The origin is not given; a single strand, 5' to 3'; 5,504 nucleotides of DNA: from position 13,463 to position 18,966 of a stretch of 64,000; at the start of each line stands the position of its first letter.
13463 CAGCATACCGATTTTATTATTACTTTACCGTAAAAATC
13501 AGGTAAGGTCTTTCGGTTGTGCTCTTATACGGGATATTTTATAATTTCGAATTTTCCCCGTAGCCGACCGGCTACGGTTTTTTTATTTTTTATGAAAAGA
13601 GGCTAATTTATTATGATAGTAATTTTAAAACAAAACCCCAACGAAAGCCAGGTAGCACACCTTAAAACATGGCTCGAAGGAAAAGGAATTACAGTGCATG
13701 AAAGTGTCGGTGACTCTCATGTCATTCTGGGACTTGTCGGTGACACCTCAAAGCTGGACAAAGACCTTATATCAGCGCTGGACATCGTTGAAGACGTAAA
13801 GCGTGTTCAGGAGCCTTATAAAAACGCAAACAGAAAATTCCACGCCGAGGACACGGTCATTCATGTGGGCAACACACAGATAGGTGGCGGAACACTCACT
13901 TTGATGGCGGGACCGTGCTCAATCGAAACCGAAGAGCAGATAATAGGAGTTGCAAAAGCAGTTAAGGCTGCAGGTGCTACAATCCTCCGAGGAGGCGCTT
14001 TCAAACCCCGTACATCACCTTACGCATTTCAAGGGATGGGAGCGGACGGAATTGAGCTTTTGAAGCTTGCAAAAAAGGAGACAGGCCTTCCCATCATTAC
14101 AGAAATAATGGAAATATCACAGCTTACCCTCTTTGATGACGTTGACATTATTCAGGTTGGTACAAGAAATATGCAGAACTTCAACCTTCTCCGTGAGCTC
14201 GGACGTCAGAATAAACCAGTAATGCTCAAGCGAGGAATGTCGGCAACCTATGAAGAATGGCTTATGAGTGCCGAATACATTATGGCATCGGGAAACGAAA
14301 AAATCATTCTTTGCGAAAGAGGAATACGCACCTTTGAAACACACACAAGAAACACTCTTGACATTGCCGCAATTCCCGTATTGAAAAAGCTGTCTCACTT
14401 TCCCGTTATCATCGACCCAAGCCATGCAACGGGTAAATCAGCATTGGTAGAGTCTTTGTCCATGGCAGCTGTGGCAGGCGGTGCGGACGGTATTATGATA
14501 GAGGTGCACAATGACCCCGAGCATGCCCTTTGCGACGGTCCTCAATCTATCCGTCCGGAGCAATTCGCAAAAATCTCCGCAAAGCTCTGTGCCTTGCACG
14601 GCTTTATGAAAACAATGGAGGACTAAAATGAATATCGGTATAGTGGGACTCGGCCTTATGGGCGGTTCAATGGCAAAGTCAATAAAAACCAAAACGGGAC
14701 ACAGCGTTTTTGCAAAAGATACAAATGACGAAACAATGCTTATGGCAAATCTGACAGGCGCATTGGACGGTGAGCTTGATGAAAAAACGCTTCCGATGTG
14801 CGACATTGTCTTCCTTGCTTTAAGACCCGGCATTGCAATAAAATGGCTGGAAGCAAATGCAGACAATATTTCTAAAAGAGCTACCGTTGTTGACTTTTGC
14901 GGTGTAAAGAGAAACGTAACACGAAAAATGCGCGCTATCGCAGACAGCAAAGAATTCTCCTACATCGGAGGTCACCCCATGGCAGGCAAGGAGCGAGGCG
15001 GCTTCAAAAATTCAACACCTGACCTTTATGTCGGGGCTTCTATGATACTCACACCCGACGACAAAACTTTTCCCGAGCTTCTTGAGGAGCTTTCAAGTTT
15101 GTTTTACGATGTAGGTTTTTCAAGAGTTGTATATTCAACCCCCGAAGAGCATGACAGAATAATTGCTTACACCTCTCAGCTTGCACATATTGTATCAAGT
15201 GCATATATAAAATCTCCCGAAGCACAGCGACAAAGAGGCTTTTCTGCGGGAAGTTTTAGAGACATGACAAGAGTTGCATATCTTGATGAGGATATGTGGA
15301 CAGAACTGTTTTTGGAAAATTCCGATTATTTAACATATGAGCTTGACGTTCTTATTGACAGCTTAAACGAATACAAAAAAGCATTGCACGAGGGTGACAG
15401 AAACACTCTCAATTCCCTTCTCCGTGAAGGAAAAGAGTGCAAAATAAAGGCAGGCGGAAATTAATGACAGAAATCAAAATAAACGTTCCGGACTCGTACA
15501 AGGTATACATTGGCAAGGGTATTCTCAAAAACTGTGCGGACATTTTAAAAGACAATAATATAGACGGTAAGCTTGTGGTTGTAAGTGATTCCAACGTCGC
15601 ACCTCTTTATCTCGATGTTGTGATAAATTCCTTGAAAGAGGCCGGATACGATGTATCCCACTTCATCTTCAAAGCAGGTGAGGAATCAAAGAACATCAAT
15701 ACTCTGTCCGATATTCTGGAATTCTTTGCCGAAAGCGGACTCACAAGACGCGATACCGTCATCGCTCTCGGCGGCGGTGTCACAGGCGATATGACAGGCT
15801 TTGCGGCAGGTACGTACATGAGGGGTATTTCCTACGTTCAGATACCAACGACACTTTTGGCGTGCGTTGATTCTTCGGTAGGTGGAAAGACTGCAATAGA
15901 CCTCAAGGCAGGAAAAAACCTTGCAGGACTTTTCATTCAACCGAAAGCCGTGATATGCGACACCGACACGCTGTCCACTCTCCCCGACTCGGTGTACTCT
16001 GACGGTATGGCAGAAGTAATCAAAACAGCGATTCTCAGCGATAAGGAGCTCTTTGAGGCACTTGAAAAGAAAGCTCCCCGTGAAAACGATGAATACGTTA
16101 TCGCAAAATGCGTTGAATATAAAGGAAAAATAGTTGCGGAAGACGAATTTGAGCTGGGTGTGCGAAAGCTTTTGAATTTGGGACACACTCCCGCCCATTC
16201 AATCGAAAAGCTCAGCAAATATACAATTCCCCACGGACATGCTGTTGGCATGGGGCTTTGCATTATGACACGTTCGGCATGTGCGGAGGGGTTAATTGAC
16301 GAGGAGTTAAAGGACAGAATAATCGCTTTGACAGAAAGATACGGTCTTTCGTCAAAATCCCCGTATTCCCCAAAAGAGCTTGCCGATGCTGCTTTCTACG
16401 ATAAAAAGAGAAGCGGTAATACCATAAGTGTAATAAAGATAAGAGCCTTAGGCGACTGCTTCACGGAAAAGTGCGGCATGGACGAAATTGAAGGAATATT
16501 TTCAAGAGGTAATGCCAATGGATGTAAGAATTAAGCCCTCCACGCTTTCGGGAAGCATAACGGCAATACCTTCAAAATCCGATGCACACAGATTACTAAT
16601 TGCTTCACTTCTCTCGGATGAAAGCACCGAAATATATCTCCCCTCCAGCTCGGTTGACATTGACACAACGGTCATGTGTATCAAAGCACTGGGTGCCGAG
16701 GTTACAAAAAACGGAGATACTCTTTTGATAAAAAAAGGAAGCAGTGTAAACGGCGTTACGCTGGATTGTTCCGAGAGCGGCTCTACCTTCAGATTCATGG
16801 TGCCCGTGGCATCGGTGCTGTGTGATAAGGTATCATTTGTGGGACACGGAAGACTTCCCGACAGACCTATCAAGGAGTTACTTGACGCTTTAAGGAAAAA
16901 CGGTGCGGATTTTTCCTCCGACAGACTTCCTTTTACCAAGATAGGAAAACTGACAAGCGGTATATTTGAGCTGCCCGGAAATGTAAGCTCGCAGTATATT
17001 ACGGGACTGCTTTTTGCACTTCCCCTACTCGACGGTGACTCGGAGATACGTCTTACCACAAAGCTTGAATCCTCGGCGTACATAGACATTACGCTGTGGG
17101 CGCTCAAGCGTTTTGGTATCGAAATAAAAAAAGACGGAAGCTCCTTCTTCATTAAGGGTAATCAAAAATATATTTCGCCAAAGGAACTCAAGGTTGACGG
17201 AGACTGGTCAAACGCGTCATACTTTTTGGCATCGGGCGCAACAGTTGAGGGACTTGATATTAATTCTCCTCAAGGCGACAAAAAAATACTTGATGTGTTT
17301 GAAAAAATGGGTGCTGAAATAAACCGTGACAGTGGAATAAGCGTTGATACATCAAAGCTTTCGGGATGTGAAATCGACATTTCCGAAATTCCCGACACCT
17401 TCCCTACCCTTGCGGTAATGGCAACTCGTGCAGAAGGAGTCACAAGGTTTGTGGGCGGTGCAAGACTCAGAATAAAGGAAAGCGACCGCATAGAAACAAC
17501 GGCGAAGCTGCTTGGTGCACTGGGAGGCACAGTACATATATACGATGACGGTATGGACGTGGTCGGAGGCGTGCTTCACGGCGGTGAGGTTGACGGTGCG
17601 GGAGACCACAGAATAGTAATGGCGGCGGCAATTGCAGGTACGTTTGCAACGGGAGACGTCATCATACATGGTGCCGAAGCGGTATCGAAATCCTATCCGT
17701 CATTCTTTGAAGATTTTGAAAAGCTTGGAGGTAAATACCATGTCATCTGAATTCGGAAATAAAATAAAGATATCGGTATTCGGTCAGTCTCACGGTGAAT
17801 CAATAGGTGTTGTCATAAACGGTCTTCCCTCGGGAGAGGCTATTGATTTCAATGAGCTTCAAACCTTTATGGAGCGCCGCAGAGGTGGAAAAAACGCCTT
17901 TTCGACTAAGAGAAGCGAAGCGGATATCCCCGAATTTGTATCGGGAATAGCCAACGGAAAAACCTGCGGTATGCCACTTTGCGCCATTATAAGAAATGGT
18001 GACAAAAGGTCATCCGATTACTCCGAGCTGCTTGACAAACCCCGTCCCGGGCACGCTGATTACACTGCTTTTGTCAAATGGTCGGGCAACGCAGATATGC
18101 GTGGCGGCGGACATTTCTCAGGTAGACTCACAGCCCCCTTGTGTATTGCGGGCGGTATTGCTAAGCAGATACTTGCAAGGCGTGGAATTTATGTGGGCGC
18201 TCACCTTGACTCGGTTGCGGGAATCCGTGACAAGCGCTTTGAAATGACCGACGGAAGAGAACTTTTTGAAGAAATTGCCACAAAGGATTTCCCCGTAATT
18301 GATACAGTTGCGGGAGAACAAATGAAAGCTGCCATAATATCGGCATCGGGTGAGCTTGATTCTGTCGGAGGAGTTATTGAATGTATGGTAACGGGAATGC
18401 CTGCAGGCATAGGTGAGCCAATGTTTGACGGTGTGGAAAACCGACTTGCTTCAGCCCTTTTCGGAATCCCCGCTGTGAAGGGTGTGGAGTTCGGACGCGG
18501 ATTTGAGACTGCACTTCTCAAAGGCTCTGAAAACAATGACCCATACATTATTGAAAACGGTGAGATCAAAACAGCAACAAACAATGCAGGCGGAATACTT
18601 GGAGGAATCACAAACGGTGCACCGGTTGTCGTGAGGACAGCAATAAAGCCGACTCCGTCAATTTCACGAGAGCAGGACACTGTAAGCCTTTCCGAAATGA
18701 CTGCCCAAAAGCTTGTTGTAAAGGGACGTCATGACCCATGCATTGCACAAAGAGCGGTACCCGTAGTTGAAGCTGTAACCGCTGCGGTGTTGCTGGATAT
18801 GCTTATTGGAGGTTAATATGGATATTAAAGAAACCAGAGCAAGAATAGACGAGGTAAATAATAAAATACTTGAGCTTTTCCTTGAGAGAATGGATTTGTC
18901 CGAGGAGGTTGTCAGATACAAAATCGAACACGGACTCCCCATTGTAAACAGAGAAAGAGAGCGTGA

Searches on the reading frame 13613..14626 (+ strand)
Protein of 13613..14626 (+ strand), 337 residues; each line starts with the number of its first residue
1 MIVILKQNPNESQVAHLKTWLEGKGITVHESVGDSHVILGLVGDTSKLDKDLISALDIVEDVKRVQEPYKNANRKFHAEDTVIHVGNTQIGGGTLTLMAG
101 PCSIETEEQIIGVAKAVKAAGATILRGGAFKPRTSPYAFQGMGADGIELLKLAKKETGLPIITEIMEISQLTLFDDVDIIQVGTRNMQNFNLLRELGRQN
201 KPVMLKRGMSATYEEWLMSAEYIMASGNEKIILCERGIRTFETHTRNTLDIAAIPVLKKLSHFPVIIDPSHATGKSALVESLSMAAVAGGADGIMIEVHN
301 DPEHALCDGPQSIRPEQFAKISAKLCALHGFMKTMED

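Call 7: search_protein_families(library=ncbifam, proteins=[window:13613-14626:+])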
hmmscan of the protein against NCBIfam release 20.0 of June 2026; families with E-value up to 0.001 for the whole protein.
window:13613-14626:+ (337 aa): 9 families
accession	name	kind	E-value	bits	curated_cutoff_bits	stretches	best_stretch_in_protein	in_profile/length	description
NF006421.0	PRK08673.1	subfamily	2.4e-145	484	335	1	1-333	1-334/338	3-deoxy-7-phosphoheptulonate synthase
NF009933.0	PRK13396.1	subfamily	3e-124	414.6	486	1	1-330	1-339/352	3-deoxy-7-phosphoheptulonate synthase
TIGR01361.1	DAHP_synth_Bsub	equivalog_domain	2.9e-119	397.2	267.75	1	72-325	3-257/260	3-deoxy-7-phosphoheptulonate synthase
NF041229.1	BagF_FevY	exception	2.1e-111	372.4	700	1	11-324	7-321/340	phospho-2-dehydro-3-deoxyheptonate aldolase BagF/FevY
NF009239.0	PRK12595.1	equivalog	5.7e-104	347.9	279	1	72-327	96-352/360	bifunctional 3-deoxy-7-phosphoheptulonate synthase/chorismate mutase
NF003543.0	PRK05198.1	equivalog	9.2e-35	120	242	1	85-333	7-272/273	3-deoxy-8-phosphooctulonate synthase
TIGR01362.1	KDO8P_synth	equivalog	1.3e-33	116.3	314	1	95-332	3-256/258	3-deoxy-8-phosphooctulonate synthase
NF009109.0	PRK12457.1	equivalog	7.6e-20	71.3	457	1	133-336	61-276/281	3-deoxy-8-phosphooctulonate synthase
TIGR03586.1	PseI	equivalog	0.00031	20.1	340.25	1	160-287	92-217/327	pseudaminic acid synthase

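Call 8: find_related_loci(query=window:13613-14626:+, collection=genome_contigs, flank=2500)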
Query window:13613-14626:+ (337 aa) in genome_contigs; peptide patterns used: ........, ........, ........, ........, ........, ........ (x = any residue, [..] = any of these).
600 stretches matched a pattern (row limit reached: there are more); 572 encode a relative of the query (tblastn E <= 1e-3); the best 80 are kept; 80 distinct loci.
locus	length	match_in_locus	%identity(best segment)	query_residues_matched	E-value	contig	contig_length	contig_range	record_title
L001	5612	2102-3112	85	1-337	0e+0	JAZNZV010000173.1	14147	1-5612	MAG: Eubacteriales bacterium isolate T1900044765_TS20190231.MAGScoT_cleanbin_000043 SGB_2410_k141_2704592, whole genome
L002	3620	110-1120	82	1-337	0e+0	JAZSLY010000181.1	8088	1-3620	MAG: Eubacteriales bacterium isolate T1900044556_TS20190022.MAGScoT_cleanbin_000015 SGB_302_k141_341580, whole genome sh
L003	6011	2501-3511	82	1-337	0e+0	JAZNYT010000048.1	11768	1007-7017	MAG: Eubacteriales bacterium isolate T1900044774_TS20190240.MAGScoT_cleanbin_000023 SGB_2468_k141_335722, whole genome s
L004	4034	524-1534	79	1-337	0e+0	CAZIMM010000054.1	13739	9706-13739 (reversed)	MAG TPA_asm: uncultured Eubacteriales bacterium isolate SRP294416_co3_928 genome assembly, contig: NODE_8168_length_1373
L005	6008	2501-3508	78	1-336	0e+0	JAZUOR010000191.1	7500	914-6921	MAG: Acutalibacteraceae bacterium isolate T1900044870_TS20190336.MAGScoT_cleanbin_000048 SGB_3168_k141_1763285, whole ge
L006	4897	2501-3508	78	1-336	0e+0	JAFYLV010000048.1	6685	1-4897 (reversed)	MAG: Clostridia bacterium isolate RGIG7208 Water_buffalos_Cecum-1__c210667, whole genome shotgun sequence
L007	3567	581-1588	77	1-336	0e+0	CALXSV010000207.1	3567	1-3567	MAG: uncultured Clostridia bacterium isolate E12__bin57 genome assembly, contig: E12__k127_6415759, whole genome shotgun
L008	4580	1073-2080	76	1-336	0e+0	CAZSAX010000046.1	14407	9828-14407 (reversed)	MAG TPA_asm: uncultured Oscillospiraceae bacterium isolate SRP315200_co1_56 genome assembly, contig: NODE_8634_length_14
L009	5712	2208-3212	75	1-335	0e+0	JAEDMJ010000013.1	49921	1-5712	MAG: Clostridiales bacterium isolate MAG263 NODE_302_length_49921_cov_6.280051, whole genome shotgun sequence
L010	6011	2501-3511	74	1-337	1e-180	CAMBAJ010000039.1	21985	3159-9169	MAG: uncultured Clostridia bacterium isolate SRR17382098_bin.38_metaWRAP_v1.3_MAG genome assembly, contig: ERZ10544617.1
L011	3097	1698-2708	75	1-337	0e+0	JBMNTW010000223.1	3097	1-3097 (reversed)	MAG: Christensenellales bacterium isolate SBF912SR1HQ0054 scaffold_105737_c1, whole genome shotgun sequence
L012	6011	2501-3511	74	1-337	1e-180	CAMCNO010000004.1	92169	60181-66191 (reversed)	MAG: uncultured Clostridia bacterium isolate SRR17382096_bin.26_metaWRAP_v1.3_MAG genome assembly, contig: ERZ10544647.8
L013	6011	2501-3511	73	1-337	4e-180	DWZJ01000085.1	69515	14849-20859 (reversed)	MAG TPA_asm: Candidatus Oscillibacter excrementigallinarum isolate ChiBcec18-1249 ChiBcec18__C63618_L69515_SAMN08010169,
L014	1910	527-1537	74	1-337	0e+0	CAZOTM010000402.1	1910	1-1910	MAG TPA_asm: uncultured Clostridiaceae bacterium isolate SRP090828_co4_61 genome assembly, contig: NODE_45036_length_191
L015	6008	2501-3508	74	1-336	1e-179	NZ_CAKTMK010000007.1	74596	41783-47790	MAG: uncultured Oscillibacter sp. isolate REFINED_METABAT215_TOP10_CONTIGS_1500_ASSEMBLY_K77_MERGED__Hadza_PheChl_Fiber-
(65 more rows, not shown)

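Call 40: find_related_loci(query=window:13613-14626:+, collection=metagenome_contigs, flank=1200)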
Query window:13613-14626:+ (337 aa) in metagenome_contigs; peptide patterns used: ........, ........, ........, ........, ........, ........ (x = any residue, [..] = any of these).
600 stretches matched a pattern (row limit reached: there are more); 562 encode a relative of the query (tblastn E <= 1e-3); the best 80 are kept; 80 distinct loci.
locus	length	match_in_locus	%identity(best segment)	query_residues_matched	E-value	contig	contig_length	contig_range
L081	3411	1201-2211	74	1-337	0e+0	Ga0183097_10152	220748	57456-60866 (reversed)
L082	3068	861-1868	77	1-336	0e+0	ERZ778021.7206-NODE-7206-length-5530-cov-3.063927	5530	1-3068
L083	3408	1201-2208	75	1-336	0e+0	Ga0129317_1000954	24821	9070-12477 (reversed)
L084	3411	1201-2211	74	1-337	0e+0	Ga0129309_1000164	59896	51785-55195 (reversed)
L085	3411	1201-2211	74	1-337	0e+0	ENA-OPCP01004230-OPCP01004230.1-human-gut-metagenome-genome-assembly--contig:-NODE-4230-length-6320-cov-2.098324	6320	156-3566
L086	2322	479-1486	75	1-336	0e+0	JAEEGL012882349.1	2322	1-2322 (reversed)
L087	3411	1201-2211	73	1-337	0e+0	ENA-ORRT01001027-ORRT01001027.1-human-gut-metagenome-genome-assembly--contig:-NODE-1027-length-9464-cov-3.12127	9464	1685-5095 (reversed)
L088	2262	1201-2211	73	1-337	0e+0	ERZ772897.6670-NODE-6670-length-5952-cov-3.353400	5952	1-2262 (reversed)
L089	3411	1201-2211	73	1-337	0e+0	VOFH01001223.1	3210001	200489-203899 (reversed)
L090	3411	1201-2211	73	1-337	0e+0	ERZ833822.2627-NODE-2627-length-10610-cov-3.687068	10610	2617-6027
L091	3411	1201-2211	73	1-337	0e+0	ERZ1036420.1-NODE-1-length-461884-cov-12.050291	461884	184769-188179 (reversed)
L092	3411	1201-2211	73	1-337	0e+0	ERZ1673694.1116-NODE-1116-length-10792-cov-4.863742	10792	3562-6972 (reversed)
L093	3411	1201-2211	73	1-337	0e+0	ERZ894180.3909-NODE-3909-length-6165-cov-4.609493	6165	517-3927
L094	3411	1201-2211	73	1-337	0e+0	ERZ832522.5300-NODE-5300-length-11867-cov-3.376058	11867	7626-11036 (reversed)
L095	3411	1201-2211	73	1-337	0e+0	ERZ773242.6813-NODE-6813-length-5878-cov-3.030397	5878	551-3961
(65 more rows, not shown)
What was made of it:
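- Tried and rejected: Metagenome scan for closer relatives of the window's 21-codon variant (call 40).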

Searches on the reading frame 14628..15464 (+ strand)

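Call 7: search_protein_families(library=ncbifam, proteins=[window:14628-15464:+])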
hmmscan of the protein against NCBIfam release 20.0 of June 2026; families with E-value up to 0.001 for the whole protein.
window:14628-15464:+ (278 aa): 24 families
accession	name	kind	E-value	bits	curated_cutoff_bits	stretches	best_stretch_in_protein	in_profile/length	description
NF006307.0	PRK08507.1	equivalog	2.1e-45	155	295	1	1-270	1-270/275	prephenate dehydrogenase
NF011381.1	PRK14806.1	equivalog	5.9e-44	150.4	902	1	2-269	5-278/733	bifunctional prephenate dehydrogenase/3-phosphoshikimate 1-carboxyvinyltransferase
NF005107.0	PRK06545.1-5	equivalog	4.1e-43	147.7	414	1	3-271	5-280/367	prephenate dehydrogenase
NF005650.0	PRK07417.1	equivalog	7e-37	127.2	290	1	1-271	2-274/281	prephenate/arogenate dehydrogenase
NF005694.0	PRK07502.1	equivalog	2.3e-35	122.4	409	1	3-266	9-279/310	prephenate/arogenate dehydrogenase family protein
NF005105.0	PRK06545.1-3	equivalog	6.4e-34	117.3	524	1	3-271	5-281/367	prephenate dehydrogenase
NF005108.0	PRK06545.1-6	equivalog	7.8e-32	110.6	327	1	3-273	13-282/321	prephenate dehydrogenase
NF005111.0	PRK06545.2-3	equivalog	1.8e-31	109.5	344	1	3-268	16-284/371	prephenate dehydrogenase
NF005106.0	PRK06545.1-4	equivalog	9.9e-29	100.7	569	1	2-270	3-278/363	prephenate dehydrogenase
NF005112.0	PRK06545.2-4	subfamily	2.1e-26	92.8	294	1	3-269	5-270/356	prephenate dehydrogenase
NF005109.0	PRK06545.2-1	equivalog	5.1e-25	88.4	397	1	5-252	6-248/361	prephenate dehydrogenase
NF005104.0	PRK06545.1-1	equivalog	2.5e-23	82.8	713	1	4-271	6-279/366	prephenate dehydrogenase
NF005110.0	PRK06545.2-2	equivalog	5e-18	65.4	385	1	4-268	74-336/423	prephenate dehydrogenase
NF005113.0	PRK06545.2-5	equivalog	9.7e-18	64.3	497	2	1-141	1-136/378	prephenate dehydrogenase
NF006409.0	PRK08655.1-3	equivalog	4.5e-14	52.7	310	1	1-266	1-261/290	prephenate dehydrogenase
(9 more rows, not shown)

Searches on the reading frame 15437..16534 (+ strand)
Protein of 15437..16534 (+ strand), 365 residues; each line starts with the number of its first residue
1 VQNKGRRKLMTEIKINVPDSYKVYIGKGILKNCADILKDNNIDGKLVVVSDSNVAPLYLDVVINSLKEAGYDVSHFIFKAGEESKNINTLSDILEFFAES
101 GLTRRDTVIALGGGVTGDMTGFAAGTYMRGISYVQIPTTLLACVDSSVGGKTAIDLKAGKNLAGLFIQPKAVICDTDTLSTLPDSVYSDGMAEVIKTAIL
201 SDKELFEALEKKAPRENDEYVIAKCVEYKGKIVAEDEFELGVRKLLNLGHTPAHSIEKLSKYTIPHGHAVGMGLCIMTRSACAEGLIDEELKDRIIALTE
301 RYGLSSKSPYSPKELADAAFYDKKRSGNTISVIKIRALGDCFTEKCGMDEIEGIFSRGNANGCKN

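Call 7: search_protein_families(library=ncbifam, proteins=[window:15437-16534:+])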
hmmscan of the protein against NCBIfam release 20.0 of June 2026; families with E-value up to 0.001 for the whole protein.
window:15437-16534:+ (365 aa): 12 families
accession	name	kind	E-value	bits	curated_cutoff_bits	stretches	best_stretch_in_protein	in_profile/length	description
TIGR01357.1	aroB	equivalog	1.1e-103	347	305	1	21-345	1-332/344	3-dehydroquinate synthase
TIGR04425.1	P_lya_rel_AroB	hypoth_equivalog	3.7e-65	220.2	400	1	21-337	8-322/348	AroB-related putative sugar phosphate phospholyase (cyclizing)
NF010627.0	PRK14021.1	equivalog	6.7e-58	196.4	565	1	19-355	187-537/542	bifunctional shikimate kinase/3-dehydroquinate synthase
NF004852.0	PRK06203.1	equivalog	3e-53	181.2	333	1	75-305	91-330/407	3-dehydroquinate synthase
NF010556.0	PRK13951.1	equivalog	1e-42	146.6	560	1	75-291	208-426/492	bifunctional shikimate kinase AroK/3-dehydroquinate synthase AroB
NF002022.0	PRK00843.1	equivalog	1.9e-15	56.7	413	1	15-205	8-184/350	NAD(P)-dependent glycerol-1-phosphate dehydrogenase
NF006941.0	PRK09423.1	subfamily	9.6e-09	34.5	336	1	24-198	12-176/367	glycerol dehydrogenase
NF053832.1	GlycoaldRedHalo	equivalog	3.5e-07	29.7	550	1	25-199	13-177/363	glycolaldehyde reductase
NF047954.1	PrpdilGlycDhGldA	equivalog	6.6e-06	25.6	700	1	25-197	13-175/365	bifunctional L-1,2-propanediol dehydrogenase/glycerol dehydrogenase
NF041822.1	daptide_DH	equivalog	9.4e-06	24.7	300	0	131-195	105-168/363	daptide-type RiPP biosynthesis dehydogenase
NF010378.0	PRK13805.1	equivalog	0.00033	18.6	951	0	17-118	461-555/872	bifunctional acetaldehyde-CoA/alcohol dehydrogenase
NF007911.0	PRK10624.1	equivalog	0.00042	19.4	537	0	23-119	11-102/382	lactaldehyde reductase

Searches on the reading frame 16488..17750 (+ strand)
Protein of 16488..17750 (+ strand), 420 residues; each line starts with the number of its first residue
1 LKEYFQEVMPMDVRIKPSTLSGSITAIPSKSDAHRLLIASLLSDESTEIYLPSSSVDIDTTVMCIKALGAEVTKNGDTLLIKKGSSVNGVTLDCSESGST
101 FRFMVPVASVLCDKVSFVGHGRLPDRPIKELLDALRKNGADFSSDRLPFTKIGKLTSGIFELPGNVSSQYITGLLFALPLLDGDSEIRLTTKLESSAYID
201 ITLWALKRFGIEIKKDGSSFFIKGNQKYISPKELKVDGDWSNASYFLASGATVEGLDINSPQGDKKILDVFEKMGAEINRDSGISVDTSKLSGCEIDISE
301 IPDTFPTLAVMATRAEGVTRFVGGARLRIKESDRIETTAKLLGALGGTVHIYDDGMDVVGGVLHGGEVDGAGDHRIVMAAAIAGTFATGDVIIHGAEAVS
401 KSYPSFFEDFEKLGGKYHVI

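Call 7: search_protein_families(library=ncbifam, proteins=[window:16488-17750:+])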
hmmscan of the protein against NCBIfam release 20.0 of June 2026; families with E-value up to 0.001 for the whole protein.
window:16488-17750:+ (420 aa): 6 families
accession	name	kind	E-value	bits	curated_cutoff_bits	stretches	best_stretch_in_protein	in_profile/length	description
TIGR01356.1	aroA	equivalog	6.2e-107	358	287.25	1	22-415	1-414/415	3-phosphoshikimate 1-carboxyvinyltransferase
NF008816.0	PRK11860.1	equivalog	2.5e-62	210.9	943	1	21-413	16-435/662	bifunctional 3-phosphoshikimate 1-carboxyvinyltransferase/cytidylate kinase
NF011381.1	PRK14806.1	equivalog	1.2e-41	142.8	902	1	8-414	299-727/733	bifunctional prephenate dehydrogenase/3-phosphoshikimate 1-carboxyvinyltransferase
TIGR01072.1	murA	equivalog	7e-20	71.2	392.7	1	18-416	10-413/416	UDP-N-acetylglucosamine 1-carboxyvinyltransferase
NF006873.0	PRK09369.1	subfamily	8.1e-19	67.6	297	1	18-416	10-413/419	UDP-N-acetylglucosamine 1-carboxyvinyltransferase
NF009470.0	PRK12830.1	equivalog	2.1e-08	33.3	552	0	362-416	358-411/417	UDP-N-acetylglucosamine 1-carboxyvinyltransferase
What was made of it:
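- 13613..21592 (+): The regulated operon: aroF (13613-14626), tyrA (14628-15464), aroB (about 15437-16534), aroA (about 16488-17750), aroC (about 17632-18816), pheA chorismate mutase/prephenate dehydratase (18806-19954), aroE-aroK fusion (19951-21186), aroQ (21167-21592). NCBIfam (call 7).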

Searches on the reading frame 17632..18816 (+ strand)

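Call 7: search_protein_families(library=ncbifam, proteins=[window:17632-18816:+])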
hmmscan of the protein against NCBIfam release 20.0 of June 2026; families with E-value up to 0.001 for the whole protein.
window:17632-18816:+ (394 aa): 3 families
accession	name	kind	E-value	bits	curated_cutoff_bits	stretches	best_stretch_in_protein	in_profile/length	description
NF003793.1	PRK05382.1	equivalog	2.9e-119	397.9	321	1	47-392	2-343/344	chorismate synthase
TIGR00033.1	aroC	equivalog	6.1e-113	377.3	212.2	1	46-392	2-345/351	chorismate synthase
NF009113.0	PRK12463.1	equivalog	7.6e-45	153.5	799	1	50-391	6-364/390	chorismate synthase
